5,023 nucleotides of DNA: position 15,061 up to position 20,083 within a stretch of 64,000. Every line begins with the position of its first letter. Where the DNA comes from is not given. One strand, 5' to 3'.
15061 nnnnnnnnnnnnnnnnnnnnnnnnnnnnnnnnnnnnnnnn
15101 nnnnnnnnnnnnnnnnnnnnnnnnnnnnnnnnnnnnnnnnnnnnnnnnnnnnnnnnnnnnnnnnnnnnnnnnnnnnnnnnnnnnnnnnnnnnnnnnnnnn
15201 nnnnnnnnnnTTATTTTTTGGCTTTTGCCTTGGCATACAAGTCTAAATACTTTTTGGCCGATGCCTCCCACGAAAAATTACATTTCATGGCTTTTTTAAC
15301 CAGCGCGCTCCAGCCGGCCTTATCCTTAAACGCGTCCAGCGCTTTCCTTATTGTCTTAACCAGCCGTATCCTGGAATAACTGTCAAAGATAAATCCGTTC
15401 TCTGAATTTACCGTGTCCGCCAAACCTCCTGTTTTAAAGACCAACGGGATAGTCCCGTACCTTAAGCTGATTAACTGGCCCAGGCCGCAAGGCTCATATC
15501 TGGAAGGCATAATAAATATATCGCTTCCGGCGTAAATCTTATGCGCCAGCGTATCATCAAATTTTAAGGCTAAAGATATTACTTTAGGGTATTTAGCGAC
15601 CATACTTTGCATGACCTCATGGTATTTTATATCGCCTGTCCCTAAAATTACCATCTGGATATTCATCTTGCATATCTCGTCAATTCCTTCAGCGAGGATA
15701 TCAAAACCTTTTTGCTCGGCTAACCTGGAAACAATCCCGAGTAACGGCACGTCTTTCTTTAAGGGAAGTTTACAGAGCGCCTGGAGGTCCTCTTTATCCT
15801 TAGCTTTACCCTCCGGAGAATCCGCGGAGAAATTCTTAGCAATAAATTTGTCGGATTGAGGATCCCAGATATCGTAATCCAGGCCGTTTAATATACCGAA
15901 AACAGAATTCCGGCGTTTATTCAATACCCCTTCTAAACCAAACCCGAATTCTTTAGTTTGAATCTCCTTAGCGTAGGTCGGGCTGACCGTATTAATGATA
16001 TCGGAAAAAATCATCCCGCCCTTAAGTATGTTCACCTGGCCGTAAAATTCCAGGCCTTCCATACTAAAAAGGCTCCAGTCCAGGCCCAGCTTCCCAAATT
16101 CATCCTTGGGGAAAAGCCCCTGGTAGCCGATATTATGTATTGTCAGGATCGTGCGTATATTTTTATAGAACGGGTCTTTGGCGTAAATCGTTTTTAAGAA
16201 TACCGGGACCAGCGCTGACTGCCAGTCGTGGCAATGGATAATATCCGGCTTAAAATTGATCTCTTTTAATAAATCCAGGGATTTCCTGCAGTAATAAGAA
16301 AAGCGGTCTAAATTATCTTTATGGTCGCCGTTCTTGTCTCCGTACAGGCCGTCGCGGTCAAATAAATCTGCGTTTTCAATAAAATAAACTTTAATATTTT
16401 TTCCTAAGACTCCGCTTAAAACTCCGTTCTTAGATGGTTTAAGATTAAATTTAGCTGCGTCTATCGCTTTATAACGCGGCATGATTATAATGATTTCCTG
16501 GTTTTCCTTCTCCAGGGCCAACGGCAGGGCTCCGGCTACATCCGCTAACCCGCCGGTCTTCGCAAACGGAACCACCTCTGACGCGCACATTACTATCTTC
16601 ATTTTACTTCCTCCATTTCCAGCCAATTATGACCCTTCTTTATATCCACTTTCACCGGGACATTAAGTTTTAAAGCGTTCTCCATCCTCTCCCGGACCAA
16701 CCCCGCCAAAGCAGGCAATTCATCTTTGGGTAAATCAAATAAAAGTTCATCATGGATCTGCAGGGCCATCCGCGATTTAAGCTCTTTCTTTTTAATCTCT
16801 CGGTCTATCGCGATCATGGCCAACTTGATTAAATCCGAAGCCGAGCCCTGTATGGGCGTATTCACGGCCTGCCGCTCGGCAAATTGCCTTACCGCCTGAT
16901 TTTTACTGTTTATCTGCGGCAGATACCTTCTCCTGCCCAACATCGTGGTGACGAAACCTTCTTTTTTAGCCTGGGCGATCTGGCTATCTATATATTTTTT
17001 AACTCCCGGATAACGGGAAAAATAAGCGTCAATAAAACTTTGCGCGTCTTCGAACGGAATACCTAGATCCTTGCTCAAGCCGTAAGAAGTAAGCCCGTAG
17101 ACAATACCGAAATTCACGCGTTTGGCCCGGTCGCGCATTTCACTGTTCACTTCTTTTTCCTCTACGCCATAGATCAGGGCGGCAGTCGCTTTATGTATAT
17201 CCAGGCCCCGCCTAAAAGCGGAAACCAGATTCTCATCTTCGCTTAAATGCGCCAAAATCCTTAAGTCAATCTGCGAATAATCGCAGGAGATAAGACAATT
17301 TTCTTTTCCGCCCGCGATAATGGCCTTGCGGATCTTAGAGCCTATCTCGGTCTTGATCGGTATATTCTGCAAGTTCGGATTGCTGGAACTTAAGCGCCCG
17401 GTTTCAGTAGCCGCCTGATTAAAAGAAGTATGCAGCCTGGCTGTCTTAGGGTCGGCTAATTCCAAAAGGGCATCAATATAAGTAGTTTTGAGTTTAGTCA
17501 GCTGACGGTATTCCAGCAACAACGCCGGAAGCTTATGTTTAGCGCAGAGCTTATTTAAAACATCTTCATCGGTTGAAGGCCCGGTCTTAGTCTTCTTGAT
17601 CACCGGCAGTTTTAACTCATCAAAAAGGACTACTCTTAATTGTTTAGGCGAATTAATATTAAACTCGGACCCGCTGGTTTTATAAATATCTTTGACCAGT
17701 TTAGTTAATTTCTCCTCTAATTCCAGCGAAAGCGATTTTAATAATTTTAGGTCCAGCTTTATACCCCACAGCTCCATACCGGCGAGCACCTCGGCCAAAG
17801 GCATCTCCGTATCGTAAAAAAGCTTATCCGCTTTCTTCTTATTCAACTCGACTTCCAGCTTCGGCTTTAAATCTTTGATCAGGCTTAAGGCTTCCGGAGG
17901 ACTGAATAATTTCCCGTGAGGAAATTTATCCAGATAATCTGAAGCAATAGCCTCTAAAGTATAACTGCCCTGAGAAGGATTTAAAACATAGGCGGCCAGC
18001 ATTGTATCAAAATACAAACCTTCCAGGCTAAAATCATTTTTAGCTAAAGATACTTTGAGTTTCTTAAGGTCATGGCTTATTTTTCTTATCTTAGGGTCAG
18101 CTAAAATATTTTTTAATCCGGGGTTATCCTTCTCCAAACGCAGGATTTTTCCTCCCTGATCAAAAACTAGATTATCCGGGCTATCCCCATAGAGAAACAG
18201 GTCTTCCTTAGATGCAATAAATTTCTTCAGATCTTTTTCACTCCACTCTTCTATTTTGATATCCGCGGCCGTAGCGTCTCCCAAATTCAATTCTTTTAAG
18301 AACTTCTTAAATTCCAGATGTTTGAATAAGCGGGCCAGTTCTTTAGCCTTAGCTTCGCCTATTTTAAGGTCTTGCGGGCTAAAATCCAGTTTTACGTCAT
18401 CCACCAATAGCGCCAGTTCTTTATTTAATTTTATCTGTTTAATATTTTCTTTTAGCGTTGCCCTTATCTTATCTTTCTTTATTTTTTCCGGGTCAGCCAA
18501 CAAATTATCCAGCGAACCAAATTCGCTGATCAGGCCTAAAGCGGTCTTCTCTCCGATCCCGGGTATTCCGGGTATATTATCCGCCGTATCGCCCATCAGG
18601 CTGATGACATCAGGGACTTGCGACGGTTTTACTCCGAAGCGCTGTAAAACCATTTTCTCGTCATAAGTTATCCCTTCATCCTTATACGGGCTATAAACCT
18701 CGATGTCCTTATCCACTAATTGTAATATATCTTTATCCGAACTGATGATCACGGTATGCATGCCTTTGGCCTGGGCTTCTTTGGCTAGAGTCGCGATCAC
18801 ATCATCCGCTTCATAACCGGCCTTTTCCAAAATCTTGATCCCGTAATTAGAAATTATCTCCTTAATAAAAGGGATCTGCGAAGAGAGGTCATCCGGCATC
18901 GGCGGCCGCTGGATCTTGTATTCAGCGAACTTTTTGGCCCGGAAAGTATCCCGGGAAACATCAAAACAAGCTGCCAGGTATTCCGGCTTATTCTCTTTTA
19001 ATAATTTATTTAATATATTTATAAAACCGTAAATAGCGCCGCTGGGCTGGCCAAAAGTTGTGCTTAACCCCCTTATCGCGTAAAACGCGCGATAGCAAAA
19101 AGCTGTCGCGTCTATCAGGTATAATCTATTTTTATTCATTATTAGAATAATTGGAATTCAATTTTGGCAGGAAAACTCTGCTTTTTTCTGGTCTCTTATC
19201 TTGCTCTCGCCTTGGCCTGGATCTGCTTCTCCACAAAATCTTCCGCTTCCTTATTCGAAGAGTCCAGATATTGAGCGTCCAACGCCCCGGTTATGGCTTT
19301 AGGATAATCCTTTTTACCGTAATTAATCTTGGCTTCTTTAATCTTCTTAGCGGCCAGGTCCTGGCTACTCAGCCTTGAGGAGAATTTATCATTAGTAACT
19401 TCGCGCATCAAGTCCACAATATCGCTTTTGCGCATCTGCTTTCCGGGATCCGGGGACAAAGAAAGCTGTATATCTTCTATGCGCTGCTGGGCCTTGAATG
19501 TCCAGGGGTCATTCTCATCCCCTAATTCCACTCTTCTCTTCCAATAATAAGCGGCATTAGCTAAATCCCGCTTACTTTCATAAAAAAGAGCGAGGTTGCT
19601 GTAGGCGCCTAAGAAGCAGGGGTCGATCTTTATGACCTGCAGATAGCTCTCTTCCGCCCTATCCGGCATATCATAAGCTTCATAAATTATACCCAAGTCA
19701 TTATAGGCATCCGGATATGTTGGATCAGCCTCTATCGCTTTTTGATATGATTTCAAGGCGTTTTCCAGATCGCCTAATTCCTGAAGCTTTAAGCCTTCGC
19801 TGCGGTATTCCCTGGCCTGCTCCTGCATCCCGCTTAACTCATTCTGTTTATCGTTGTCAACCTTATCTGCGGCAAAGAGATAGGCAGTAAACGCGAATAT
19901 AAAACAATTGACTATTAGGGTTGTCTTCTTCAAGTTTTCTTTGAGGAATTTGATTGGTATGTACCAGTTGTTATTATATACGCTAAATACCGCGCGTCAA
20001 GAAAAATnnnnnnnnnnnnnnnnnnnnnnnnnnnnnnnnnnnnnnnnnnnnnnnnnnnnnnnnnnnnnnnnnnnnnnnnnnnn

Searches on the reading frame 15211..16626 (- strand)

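Call 8: search_protein_families(library=pfam, max_evalue=0.000001, proteins=[window:15211-16626:-])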
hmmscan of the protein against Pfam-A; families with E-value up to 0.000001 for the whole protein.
window:15211-16626:- (471 aa): 3 families
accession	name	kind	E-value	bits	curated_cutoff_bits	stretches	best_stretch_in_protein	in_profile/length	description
PF08323.17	Glyco_transf_5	-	4e-87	292.3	22.7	1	10-237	1-239/239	Starch synthase catalytic domain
PF00534.26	Glycos_transf_1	-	1.3e-16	61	26.4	1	287-431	9-157/172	Glycosyl transferases group 1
PF13692.12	Glyco_trans_1_4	-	1.3e-13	51.9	27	1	294-430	2-140/142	Glycosyl transferases group 1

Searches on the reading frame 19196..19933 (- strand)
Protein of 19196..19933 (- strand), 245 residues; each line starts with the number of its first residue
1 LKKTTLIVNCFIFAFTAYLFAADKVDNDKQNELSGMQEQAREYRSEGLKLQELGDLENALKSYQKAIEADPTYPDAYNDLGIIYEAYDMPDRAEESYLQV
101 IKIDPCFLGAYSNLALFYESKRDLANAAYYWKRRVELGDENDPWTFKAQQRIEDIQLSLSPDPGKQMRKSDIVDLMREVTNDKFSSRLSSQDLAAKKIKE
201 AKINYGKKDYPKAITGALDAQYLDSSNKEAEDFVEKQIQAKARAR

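Call 3: search_protein_families(library=pfam, proteins=[window:19196-19933:-])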
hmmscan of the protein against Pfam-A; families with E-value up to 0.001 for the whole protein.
window:19196-19933:- (245 aa): 12 families
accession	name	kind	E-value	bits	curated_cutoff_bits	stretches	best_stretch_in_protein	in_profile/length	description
PF13414.12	TPR_11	-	9e-15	54.5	26.8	1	52-85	6-39/42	TPR repeat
PF00515.34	TPR_1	-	1.9e-13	50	27.8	2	42-73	3-34/34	Tetratricopeptide repeat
PF13431.12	TPR_17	-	7.1e-12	45.1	24.4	1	63-95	2-34/34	Tetratricopeptide repeat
PF07719.23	TPR_2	-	1.3e-11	44.1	27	1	41-73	2-34/34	Tetratricopeptide repeat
PF13181.12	TPR_8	-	1.1e-07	31.9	25.7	1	51-72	12-33/34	Tetratricopeptide repeat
PF13432.12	TPR_16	-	7.4e-07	29.9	32.7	1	47-105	4-62/65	Tetratricopeptide repeat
PF13424.12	TPR_12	-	9.6e-07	29.3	30.1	1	50-104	13-75/77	Tetratricopeptide repeat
PF14559.12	TPR_19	-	1.6e-06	28.8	25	1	52-105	3-56/68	Tetratricopeptide repeat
PF13428.12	TPR_14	-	5.7e-06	27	23.5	0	50-81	11-42/44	Tetratricopeptide repeat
PF13176.12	TPR_7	-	3.7e-05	23.9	27.9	0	52-73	11-32/36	Tetratricopeptide repeat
PF23914.1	TPR_CcmH_CycH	-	0.00024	21.4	42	1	52-143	62-156/158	Cytochrome c-type biogenesis protein H TPR domain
PF13371.12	TPR_9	-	0.00073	19.9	35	0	39-76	28-65/73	Tetratricopeptide repeat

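Call 4: search_protein_families(library=ncbifam, proteins=[window:19196-19933:-])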
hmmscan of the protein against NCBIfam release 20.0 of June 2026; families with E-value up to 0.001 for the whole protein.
window:19196-19933:- (245 aa): 8 families
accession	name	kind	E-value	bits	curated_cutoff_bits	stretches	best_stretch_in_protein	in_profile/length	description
NF033762.1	social_mot_Tgl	equivalog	9.3e-12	44.8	225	1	45-131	36-123/252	social motility TPR repeat lipoprotein Tgl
NF040959.1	MamA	equivalog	2.1e-09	37.2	200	1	44-137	109-202/204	magnetosome protein MamA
TIGR02521.1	type_IV_pilW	equivalog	2.9e-09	36.8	154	1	27-105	18-96/234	type IV pilus biogenesis/stability protein PilW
TIGR02917.1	PEP_TPR_lipo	equivalog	8.5e-07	27.2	312.2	1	54-132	445-523/899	XrtA/PEP-CTERM system TPR-repeat protein PrsT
NF002725.1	PRK02603.1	equivalog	1.4e-06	28.4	143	1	38-126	33-124/173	photosystem I assembly protein Ycf3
NF008391.2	PRK11189.1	equivalog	3.5e-06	26.7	250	1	37-128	62-155/297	lipoprotein NlpI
NF047507.1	TPR_BatC_Lepto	exception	6.8e-05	22.4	175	0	35-78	91-134/214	TPR repeat-containing protein BatC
NF033920.0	C39_PA2778_fam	equivalog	0.00026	20.5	150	1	39-133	155-249/255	PA2778 family cysteine peptidase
